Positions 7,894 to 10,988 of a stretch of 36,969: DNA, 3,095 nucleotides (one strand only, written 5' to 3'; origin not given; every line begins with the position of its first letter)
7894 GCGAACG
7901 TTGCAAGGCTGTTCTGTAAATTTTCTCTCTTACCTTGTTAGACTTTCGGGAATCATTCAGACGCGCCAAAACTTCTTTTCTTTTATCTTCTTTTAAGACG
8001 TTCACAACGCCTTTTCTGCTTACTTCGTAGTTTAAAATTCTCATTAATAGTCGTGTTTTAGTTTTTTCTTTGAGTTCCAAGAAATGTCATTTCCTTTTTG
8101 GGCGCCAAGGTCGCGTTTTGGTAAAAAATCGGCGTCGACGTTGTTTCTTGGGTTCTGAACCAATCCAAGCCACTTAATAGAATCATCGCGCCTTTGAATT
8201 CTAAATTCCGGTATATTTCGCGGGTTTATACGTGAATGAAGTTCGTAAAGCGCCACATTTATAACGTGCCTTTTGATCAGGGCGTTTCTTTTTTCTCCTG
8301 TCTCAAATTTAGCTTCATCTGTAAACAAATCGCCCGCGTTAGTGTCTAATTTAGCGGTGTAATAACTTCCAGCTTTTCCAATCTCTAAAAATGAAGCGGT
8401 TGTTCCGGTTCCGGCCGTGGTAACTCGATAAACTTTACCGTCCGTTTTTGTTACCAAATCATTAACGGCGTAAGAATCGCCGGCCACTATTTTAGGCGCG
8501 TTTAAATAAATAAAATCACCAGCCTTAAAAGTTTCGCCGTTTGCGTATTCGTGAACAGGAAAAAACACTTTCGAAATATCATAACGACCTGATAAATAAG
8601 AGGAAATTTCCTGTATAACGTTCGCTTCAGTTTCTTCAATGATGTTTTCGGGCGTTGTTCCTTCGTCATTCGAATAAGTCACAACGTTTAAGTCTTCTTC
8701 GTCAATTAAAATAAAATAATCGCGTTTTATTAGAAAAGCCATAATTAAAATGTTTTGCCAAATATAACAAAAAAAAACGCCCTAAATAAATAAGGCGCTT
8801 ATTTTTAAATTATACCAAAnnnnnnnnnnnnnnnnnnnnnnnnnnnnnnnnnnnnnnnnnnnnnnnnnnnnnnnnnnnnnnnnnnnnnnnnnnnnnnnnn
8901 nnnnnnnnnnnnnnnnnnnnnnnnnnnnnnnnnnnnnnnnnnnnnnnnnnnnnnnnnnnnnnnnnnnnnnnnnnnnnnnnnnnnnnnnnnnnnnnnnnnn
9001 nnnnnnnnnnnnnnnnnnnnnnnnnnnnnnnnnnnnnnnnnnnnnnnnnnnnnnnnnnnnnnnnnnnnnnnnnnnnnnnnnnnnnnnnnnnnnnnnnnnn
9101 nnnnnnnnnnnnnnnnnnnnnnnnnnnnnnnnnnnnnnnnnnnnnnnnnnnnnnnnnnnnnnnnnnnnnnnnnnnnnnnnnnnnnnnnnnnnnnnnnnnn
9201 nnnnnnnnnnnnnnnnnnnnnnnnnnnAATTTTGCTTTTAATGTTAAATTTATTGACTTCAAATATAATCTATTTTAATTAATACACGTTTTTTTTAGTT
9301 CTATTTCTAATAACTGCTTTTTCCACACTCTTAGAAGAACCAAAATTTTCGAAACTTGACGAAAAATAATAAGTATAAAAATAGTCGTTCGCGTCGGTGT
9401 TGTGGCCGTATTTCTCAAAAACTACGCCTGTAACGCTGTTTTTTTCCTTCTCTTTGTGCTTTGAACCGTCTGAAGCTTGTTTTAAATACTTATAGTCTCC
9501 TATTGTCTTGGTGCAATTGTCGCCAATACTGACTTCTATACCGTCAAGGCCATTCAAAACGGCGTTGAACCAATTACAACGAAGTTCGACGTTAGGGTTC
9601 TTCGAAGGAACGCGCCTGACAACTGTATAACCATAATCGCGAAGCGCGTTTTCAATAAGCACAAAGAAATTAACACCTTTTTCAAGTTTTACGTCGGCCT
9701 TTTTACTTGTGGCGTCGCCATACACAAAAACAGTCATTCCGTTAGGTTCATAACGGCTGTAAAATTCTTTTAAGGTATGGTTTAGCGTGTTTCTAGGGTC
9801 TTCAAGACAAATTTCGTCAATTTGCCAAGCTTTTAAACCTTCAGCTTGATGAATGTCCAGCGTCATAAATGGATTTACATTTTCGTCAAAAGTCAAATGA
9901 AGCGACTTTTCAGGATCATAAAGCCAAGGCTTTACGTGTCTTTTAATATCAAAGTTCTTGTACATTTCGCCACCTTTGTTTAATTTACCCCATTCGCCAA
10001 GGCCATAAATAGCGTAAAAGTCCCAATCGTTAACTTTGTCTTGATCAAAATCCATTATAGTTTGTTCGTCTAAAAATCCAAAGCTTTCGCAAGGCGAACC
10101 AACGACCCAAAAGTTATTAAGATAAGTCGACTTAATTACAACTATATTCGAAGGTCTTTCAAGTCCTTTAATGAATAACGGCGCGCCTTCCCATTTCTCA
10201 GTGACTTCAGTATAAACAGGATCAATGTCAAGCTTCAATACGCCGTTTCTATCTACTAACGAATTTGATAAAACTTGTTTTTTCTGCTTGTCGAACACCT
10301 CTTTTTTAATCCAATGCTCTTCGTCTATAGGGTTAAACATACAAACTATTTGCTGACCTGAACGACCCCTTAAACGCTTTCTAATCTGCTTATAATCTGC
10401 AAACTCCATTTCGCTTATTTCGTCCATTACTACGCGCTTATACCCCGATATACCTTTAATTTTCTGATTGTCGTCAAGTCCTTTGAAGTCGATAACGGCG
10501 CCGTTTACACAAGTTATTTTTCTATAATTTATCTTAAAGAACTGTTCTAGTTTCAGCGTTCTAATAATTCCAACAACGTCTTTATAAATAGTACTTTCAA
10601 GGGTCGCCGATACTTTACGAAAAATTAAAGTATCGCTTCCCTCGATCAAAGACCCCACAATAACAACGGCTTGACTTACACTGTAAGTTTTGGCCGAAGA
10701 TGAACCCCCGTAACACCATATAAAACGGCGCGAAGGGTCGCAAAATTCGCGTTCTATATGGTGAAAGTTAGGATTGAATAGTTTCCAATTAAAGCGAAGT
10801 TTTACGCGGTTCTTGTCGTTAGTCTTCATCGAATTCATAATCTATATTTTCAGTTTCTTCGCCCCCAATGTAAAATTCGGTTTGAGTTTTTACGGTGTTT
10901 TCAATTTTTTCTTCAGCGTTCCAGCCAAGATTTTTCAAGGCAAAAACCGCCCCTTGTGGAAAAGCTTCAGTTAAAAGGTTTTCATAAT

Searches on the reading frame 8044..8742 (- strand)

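Call 8: search_protein_families(library=pfam, proteins=[window:8044-8742:-], max_evalue=0.01)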
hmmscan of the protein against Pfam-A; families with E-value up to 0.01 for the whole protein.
window:8044-8742:- (232 aa): 1 family
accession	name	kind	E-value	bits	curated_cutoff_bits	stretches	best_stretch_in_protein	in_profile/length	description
PF07030.17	Phage_Mu_Gp36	-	1.6e-09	38.4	24.7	2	12-55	10-53/124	Bacteriophage Mu, Gp36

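Call 9: search_protein_families(library=phrogs, proteins=[window:8044-8742:-], max_evalue=0.001)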
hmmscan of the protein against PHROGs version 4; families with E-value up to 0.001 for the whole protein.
window:8044-8742:- (232 aa): 1 family
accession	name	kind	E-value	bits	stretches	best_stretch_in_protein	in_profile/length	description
phrog_195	-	connector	7.4e-10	39.5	1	151-197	221-266/386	head-tail adaptor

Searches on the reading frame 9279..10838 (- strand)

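Call 8: search_protein_families(library=pfam, proteins=[window:9279-10838:-], max_evalue=0.01)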
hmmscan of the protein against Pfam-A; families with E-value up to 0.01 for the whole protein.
window:9279-10838:- (519 aa): 2 families
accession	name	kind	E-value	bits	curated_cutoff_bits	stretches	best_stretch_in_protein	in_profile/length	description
PF04466.19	Terminase_3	-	5.2e-34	118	23.2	1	39-282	4-201/201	Phage terminase large subunit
PF03237.21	Terminase_6N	-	9.8e-05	22.5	22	1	87-181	47-146/215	Terminase large subunit, T4likevirus-type, N-terminal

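Call 9: search_protein_families(library=phrogs, proteins=[window:9279-10838:-], max_evalue=0.001)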
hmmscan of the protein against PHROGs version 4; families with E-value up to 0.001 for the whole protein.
window:9279-10838:- (519 aa): 6 families
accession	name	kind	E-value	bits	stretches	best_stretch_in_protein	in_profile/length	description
phrog_3717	-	head and packaging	1e-37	131.1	1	20-189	6-184/277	terminase large subunit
phrog_2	-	head and packaging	1.7e-27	97.6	1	16-316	261-485/807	terminase large subunit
phrog_979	-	head and packaging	8.3e-12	45.6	1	31-179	160-312/642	terminase large subunit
phrog_22023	-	unknown function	2.3e-07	32.2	0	254-302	61-107/153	-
phrog_10250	-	head and packaging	6.8e-07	30.2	1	274-493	9-217/228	terminase large subunit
phrog_8711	-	head and packaging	2.9e-05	25.1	1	30-101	18-89/89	terminase large subunit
